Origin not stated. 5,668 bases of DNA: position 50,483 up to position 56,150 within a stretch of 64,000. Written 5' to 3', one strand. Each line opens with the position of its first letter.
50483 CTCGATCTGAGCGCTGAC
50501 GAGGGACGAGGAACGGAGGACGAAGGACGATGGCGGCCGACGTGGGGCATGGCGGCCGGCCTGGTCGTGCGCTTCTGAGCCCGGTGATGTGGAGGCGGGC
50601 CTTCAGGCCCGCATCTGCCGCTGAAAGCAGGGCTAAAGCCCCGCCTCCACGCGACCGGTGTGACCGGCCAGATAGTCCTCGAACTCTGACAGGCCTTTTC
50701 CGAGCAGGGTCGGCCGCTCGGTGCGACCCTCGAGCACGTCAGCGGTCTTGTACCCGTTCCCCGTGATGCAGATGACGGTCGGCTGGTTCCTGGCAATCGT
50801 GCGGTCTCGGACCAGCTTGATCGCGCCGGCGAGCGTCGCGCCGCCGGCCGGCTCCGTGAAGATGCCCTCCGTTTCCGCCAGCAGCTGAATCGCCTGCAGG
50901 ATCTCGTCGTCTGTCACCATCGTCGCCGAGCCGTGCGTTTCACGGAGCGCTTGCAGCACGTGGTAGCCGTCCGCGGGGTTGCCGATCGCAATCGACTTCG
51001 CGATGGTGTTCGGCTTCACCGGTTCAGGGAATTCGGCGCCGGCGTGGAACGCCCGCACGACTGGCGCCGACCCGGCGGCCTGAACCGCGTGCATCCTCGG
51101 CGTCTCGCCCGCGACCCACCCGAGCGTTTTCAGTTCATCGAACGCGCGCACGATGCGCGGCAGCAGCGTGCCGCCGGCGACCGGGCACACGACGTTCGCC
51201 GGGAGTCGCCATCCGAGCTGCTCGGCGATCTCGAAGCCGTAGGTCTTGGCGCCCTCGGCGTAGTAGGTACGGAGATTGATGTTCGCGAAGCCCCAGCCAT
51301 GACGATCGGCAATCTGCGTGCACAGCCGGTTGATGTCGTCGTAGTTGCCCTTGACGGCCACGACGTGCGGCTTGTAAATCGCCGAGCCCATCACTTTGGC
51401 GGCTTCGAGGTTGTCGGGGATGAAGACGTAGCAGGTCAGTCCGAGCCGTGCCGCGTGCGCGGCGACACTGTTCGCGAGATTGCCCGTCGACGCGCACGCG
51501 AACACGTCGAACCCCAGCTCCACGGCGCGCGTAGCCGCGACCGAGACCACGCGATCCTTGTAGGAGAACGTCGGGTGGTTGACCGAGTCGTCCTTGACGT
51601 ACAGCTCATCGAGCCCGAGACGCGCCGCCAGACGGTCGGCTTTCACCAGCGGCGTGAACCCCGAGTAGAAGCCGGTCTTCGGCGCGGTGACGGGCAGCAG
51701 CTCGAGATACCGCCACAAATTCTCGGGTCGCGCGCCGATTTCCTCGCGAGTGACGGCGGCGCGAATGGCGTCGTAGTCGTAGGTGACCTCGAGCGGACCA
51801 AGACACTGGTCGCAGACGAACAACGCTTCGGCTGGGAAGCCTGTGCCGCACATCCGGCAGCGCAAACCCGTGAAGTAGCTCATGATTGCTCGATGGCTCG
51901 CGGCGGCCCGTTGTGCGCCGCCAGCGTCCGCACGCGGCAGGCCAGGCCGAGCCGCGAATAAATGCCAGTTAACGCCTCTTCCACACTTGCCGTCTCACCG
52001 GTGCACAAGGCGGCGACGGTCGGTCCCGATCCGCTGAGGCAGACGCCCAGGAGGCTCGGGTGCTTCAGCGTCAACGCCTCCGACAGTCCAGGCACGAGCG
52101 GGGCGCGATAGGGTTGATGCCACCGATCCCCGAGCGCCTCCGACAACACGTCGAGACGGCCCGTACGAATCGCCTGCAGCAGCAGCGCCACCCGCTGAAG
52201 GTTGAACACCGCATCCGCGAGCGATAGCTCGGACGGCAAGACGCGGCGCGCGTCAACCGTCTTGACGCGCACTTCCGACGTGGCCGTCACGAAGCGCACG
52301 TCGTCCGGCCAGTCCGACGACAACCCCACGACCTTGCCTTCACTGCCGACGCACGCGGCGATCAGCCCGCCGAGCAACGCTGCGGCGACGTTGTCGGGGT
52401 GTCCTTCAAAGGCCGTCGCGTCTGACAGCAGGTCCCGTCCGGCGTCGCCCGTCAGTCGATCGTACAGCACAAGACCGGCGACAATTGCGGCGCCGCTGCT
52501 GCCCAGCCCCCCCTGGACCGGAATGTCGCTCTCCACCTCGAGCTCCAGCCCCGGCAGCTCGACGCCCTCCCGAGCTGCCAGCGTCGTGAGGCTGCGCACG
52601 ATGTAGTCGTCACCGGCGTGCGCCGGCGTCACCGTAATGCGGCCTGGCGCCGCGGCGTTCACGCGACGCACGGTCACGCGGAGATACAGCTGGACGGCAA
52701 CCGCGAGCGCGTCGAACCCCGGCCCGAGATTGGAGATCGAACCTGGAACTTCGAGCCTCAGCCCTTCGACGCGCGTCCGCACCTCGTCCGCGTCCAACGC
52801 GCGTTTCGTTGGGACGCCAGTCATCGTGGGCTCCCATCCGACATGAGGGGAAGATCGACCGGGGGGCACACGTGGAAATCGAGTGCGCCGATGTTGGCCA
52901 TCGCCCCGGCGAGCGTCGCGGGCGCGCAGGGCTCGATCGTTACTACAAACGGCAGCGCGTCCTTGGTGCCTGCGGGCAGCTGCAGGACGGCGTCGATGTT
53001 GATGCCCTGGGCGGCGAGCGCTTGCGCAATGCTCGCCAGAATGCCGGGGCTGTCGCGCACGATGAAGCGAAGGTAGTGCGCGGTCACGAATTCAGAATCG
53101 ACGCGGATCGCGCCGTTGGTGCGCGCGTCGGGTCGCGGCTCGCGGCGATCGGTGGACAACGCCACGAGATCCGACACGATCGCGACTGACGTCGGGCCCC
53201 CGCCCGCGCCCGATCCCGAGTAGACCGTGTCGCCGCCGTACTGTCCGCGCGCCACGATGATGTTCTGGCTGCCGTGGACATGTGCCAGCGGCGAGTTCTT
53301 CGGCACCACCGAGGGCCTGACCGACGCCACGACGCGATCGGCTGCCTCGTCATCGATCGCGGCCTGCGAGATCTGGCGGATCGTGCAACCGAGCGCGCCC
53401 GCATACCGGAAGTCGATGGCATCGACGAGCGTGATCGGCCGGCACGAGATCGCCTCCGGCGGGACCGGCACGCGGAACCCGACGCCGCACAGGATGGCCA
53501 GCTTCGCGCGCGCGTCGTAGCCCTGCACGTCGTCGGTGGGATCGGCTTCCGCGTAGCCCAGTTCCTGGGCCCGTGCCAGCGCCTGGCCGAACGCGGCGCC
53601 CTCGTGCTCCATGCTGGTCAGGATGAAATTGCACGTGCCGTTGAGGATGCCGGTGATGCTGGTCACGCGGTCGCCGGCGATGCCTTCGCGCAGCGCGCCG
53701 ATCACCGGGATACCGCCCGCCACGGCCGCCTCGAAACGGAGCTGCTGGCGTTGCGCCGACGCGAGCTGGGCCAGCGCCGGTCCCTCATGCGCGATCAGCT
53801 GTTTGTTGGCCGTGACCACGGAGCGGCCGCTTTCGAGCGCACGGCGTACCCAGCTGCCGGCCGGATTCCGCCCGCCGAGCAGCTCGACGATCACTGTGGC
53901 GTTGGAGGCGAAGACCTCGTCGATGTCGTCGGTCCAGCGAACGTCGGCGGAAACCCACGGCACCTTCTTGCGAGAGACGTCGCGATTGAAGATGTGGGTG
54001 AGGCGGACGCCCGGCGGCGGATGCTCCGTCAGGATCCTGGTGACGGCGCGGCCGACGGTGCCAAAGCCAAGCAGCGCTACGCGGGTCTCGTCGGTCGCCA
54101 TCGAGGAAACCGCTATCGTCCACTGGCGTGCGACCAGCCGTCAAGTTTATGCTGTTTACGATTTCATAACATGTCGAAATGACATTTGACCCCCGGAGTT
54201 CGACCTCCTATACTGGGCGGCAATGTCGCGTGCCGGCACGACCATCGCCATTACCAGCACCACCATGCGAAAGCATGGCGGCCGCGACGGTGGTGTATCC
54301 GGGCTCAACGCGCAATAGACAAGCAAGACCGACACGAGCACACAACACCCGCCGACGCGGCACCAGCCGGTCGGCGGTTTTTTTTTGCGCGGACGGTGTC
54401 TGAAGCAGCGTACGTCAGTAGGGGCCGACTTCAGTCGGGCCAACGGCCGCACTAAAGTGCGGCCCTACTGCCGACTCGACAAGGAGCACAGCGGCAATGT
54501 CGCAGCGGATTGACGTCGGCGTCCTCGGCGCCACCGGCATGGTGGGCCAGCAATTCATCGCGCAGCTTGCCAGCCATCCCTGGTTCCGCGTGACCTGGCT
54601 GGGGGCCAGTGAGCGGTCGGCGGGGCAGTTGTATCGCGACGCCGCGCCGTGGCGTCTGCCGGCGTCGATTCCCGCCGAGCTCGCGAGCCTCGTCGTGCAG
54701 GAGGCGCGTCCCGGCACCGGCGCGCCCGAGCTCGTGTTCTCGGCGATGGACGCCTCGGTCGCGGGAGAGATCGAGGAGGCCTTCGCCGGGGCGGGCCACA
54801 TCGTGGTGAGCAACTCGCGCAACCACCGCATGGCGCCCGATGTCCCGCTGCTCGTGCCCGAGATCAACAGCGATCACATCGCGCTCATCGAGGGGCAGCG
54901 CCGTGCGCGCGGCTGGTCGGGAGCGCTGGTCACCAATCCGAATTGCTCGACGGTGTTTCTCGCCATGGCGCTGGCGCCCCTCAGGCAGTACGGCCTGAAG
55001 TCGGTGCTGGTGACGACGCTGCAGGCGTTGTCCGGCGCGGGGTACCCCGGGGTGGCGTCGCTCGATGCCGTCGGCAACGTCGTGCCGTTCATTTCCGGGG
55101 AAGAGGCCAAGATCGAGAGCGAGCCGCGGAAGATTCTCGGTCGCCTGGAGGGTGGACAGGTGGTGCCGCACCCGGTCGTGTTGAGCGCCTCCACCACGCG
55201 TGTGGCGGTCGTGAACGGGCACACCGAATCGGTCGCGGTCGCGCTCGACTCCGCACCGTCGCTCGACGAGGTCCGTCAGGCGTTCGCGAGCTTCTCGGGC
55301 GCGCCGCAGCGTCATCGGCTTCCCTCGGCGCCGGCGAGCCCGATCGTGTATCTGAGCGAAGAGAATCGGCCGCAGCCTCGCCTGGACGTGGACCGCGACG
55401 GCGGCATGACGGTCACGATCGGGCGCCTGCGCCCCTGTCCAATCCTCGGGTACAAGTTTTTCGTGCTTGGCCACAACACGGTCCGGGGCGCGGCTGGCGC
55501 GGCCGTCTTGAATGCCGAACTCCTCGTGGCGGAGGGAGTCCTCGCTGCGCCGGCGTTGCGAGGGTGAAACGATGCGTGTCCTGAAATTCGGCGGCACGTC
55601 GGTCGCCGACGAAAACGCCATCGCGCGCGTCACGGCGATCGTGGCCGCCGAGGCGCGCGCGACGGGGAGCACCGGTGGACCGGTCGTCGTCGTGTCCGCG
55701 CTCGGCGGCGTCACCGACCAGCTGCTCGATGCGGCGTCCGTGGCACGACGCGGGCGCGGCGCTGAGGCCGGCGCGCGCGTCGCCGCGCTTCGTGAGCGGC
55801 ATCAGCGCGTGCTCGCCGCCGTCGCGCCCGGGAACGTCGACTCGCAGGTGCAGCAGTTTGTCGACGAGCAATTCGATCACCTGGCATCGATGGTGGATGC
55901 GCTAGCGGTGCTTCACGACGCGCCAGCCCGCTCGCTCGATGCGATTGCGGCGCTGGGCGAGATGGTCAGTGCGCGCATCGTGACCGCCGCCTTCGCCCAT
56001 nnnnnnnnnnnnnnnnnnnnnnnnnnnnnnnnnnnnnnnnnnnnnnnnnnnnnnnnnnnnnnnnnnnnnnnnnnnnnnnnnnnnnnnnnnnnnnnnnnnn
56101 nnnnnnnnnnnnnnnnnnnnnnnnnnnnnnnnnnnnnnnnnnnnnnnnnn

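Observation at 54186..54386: Classical Thr/Ile leader-peptide attenuator controlling asd-lysC, divergent from hom-thrB-thrC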

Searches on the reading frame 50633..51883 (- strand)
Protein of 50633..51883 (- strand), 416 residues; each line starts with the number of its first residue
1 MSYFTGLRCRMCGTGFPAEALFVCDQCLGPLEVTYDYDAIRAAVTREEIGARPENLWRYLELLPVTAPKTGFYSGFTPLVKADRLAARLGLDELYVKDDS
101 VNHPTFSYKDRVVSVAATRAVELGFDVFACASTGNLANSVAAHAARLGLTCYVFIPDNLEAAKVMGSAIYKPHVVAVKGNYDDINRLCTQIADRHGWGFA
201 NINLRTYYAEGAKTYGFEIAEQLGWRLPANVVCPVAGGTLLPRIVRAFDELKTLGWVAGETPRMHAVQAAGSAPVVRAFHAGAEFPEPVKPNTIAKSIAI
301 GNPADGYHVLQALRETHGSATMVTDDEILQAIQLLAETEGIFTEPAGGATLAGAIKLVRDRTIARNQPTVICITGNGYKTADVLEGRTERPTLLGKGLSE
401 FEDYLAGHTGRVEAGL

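Call 4: search_protein_families(library=ncbifam, proteins=[window:50633-51883:-])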
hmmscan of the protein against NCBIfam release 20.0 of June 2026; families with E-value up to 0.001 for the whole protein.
window:50633-51883:- (416 aa): 46 families (the best 25 are shown)
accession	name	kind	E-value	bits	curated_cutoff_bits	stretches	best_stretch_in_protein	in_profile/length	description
NF006050.0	PRK08197.1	equivalog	2.4e-94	316.4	303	1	1-388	3-392/406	threonine synthase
TIGR00260.1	thrC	equivalog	7.2e-81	272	167.1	1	57-382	2-340/340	threonine synthase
NF004170.0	PRK05638.1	equivalog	3.3e-55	187.4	421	1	7-390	2-366/442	threonine synthase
NF004996.0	PRK06381.1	equivalog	2.7e-43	148.2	266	1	75-376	14-317/319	threonine synthase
NF005035.0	PRK06450.1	equivalog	9.3e-40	136.5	301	1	8-380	5-337/338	threonine synthase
NF006205.0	PRK08329.1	equivalog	3.6e-38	131.4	358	1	7-380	2-346/347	threonine synthase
TIGR03844.1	cysteate_syn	equivalog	1.8e-20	73.1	324.9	1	7-380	3-382/398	cysteate synthase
TIGR01127.1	ilvA_1Cterm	equivalog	3.8e-19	68.9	378.75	1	77-360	1-271/380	threonine ammonia-lyase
NF006390.0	PRK08639.1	equivalog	3.4e-17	62.5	421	1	77-379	26-315/418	threonine ammonia-lyase IlvA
NF006094.0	PRK08246.1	subfamily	5.9e-17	62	331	1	77-353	24-281/310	serine/threonine dehydratase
TIGR01124.1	ilvA_2Cterm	equivalog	5.9e-16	58.1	411.3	1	77-371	18-300/499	threonine ammonia-lyase, biosynthetic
NF005600.0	PRK07334.1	equivalog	2e-15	56.3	496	1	77-357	29-294/408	threonine ammonia-lyase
NF009130.0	PRK12483.1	subfamily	3.4e-15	55.6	801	1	77-375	38-322/521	threonine ammonia-lyase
NF005292.0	PRK06815.1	equivalog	1.4e-14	53.9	371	1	77-360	22-293/320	threonine/serine dehydratase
NF006674.0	PRK09224.1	subfamily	1.5e-14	53.6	577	1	77-371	26-308/508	threonine ammonia-lyase IlvA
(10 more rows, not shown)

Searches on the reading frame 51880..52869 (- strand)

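Call 4: search_protein_families(library=ncbifam, proteins=[window:51880-52869:-])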
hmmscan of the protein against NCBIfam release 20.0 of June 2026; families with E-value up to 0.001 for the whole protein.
window:51880-52869:- (329 aa): 6 families
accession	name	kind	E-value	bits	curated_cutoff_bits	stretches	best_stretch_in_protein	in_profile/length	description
TIGR00191.1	thrB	equivalog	2.6e-58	197.3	168.25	1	37-318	1-294/304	homoserine kinase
NF002288.1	PRK01212.1-4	equivalog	3.7e-39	134.6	194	1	41-314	4-292/303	homoserine kinase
NF002870.0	PRK03188.1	equivalog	3.4e-11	42.4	286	1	85-299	72-280/310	4-(cytidine 5'-diphospho)-2-C-methyl-D-erythritol kinase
TIGR01920.1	Shik_kin_archae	equivalog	1.1e-07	31.5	126.85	1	56-131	18-93/266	shikimate kinase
TIGR00549.1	mevalon_kin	equivalog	4.1e-06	26.5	163.05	1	52-141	17-114/276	mevalonate kinase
NF003036.0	PRK03926.1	equivalog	7e-06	25.3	403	1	53-139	23-107/302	mevalonate kinase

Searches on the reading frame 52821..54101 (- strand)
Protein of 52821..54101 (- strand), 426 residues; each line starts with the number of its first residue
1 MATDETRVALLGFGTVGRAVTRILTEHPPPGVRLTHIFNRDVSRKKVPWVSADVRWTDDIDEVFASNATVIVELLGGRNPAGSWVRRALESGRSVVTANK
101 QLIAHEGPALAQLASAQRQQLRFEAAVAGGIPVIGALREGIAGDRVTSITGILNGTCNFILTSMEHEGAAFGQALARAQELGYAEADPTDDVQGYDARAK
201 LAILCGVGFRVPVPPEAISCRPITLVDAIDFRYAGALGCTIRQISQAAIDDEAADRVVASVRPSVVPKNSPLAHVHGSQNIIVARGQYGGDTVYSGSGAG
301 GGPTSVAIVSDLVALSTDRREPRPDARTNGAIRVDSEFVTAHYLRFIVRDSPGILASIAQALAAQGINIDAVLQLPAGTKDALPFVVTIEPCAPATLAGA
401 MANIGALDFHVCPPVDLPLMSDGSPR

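Call 4: search_protein_families(library=ncbifam, proteins=[window:52821-54101:-])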
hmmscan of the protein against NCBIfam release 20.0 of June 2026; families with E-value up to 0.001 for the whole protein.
window:52821-54101:- (426 aa): 7 families
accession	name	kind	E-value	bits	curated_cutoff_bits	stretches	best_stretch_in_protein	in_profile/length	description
NF004976.0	PRK06349.1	subfamily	2.2e-116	389.5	205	1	4-408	3-415/430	homoserine dehydrogenase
NF004912.0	PRK06270.1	equivalog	1.5e-69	235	373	1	57-319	80-340/343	homoserine dehydrogenase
NF006235.0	PRK08374.1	equivalog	5.9e-49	166.9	451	1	68-314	92-327/336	homoserine dehydrogenase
NF005290.0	PRK06813.1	equivalog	7.6e-29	100.8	286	1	75-315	98-336/346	homoserine dehydrogenase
NF006959.0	PRK09436.1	equivalog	5.6e-28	97.5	726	1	69-205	549-687/819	bifunctional aspartate kinase/homoserine dehydrogenase I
NF005002.0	PRK06392.1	equivalog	2.1e-23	82.8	296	1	61-206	78-225/329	homoserine dehydrogenase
NF007003.0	PRK09466.1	subfamily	3.2e-16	58.9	582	1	90-316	563-807/810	bifunctional aspartate kinase/homoserine dehydrogenase II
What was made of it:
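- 50633..54101 (-): Divergent hom (52821-54101), thrB (51880-52869) and thrC (50633-51883). Call 4.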

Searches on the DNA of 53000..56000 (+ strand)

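Call 3: search_rna_families(source=window, start=53000, end=56000, threshold=evalue, max_evalue=10, show_alignments=3)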
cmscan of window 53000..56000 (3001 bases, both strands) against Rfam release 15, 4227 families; matches with E-value up to 10: 2.
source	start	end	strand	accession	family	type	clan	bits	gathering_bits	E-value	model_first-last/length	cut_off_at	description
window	54831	54888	-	RF01944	mir-2518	Gene; miRNA;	-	18.8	61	2.4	1-67/67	no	mir-2518 microRNA precursor family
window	55621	55663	-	RF03240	MIR5534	Gene; miRNA;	-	17.9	79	7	1-102/102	no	MIR5534 microRNA precursor family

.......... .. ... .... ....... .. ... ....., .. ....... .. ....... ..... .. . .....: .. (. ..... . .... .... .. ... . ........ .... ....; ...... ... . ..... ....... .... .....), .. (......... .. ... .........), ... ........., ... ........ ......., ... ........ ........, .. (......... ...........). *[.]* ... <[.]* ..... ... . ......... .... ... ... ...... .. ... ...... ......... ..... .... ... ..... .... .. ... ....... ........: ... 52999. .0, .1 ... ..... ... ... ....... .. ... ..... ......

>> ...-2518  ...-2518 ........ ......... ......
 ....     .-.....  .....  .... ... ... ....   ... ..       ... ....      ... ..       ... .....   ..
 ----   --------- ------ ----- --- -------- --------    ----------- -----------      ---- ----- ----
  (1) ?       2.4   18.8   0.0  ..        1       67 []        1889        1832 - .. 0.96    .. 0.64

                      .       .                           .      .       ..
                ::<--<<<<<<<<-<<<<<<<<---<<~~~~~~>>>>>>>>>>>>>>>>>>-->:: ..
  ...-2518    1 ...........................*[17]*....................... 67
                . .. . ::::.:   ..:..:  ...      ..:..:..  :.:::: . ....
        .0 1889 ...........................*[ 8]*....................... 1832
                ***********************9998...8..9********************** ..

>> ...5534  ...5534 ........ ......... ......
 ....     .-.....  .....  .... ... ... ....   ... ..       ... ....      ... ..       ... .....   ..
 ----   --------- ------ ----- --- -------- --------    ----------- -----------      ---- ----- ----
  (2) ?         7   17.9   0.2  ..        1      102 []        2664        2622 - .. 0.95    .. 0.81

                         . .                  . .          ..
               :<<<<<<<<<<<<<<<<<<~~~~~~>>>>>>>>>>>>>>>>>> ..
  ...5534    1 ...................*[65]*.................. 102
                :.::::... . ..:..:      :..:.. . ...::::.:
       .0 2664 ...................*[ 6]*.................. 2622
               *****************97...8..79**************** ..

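Call 51: search_rna_families(sources=[L001, L004, L006, L066, L007, L047, L044, L012, L019, L053, L043, L010, L036, L087], threshold=gathering)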
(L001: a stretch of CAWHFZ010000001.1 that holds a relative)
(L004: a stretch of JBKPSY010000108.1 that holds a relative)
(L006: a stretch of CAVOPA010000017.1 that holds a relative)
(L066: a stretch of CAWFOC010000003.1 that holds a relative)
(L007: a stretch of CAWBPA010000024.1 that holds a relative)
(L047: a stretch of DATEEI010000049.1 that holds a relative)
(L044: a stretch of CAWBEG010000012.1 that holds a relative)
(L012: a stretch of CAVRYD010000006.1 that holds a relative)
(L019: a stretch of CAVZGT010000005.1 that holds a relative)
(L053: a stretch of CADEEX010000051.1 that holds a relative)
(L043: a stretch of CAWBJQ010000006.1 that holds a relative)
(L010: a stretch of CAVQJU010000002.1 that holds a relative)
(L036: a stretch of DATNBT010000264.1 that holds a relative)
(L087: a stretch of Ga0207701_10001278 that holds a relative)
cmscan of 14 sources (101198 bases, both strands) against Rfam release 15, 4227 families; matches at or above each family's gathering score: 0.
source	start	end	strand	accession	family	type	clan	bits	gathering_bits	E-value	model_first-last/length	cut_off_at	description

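Call 59: search_rna_families(source=window, start=54200, end=54500, threshold=evalue, max_evalue=10, show_alignments=2)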
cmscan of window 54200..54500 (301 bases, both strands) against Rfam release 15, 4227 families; matches with E-value up to 10: 7.
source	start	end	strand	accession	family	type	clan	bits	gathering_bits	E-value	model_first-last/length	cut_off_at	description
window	54349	54392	-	RF01683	P6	Gene; sRNA;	-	16.1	50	0.021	466-510/510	no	Pseudomonas sRNA P6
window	54445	54464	-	RF02066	STnc320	Gene; sRNA;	-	15.7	50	1.8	24-43/55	no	Salmonella enterica sRNA STnc320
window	54254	54278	-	RF00523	Prion_pknot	Cis-reg;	-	14.5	39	2.9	1-40/40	no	Prion pseudoknot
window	54421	54465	-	RF03833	mir-5928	Gene; miRNA;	-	14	59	6.8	1-75/75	no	mir-5928 microRNA precursor family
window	54222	54316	-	RF04175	mir-1260b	Gene; miRNA;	-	13.8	81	6.4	1-108/108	no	mir-1260b microRNA precursor family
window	54342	54381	-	RF01722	Pyrobac-1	Gene; sRNA;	-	13.4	40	8.5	1-60/60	no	Pyrobac-1 RNA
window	54270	54363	-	RF01390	isrG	Gene; sRNA;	-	12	100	0.32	1-279/279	no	isrG Hfq binding RNA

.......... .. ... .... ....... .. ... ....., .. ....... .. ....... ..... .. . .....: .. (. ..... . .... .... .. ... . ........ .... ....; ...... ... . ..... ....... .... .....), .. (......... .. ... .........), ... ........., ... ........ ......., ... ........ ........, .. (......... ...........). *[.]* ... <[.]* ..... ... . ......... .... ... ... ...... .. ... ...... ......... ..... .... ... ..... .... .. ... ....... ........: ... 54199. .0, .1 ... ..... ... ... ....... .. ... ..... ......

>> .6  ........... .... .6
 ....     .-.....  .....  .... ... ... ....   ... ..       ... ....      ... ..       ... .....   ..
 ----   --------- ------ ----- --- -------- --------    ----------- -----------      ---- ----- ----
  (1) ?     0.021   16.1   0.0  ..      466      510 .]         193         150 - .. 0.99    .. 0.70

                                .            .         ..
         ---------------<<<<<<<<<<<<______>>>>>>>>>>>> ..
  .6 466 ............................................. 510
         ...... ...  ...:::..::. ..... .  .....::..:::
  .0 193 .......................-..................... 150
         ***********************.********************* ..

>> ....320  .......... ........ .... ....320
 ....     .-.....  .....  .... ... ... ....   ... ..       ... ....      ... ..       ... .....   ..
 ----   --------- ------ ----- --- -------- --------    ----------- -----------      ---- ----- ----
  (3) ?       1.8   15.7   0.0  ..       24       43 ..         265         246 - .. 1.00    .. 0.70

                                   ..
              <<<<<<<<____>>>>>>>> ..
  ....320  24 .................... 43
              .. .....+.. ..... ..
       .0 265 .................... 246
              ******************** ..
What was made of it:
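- On Rfam Thr_leader (RF00506, enterobacterial thrL): There is no hit at E up to 10 in 3 kb or in the 301-nt leader alone, and no hit at gathering threshold in 14 related loci (calls 3, 59, 51).
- On Lysine riboswitch (RF00168) / T-box (RF00230): No such hits, even at E up to 10 (calls 3, 59) or at gathering threshold in relatives (call 51).
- Closest known: Lysine riboswitch. Different: The riboswitch senses free lysine with an aptamer of about 180 nt. Here there is no Rfam hit (calls 3, 51, 59), no aptamer-like conserved core, and the proposed sensor is a translating ribosome.
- At E up to 10, the only hits are on the wrong strand and far below gathering scores, and none is a T-box, lysine, SAM or Thr_leader model (calls 3, 51, 59).
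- Tried and rejected: They returned only wrong-strand noise (calls 3, 51, 59).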
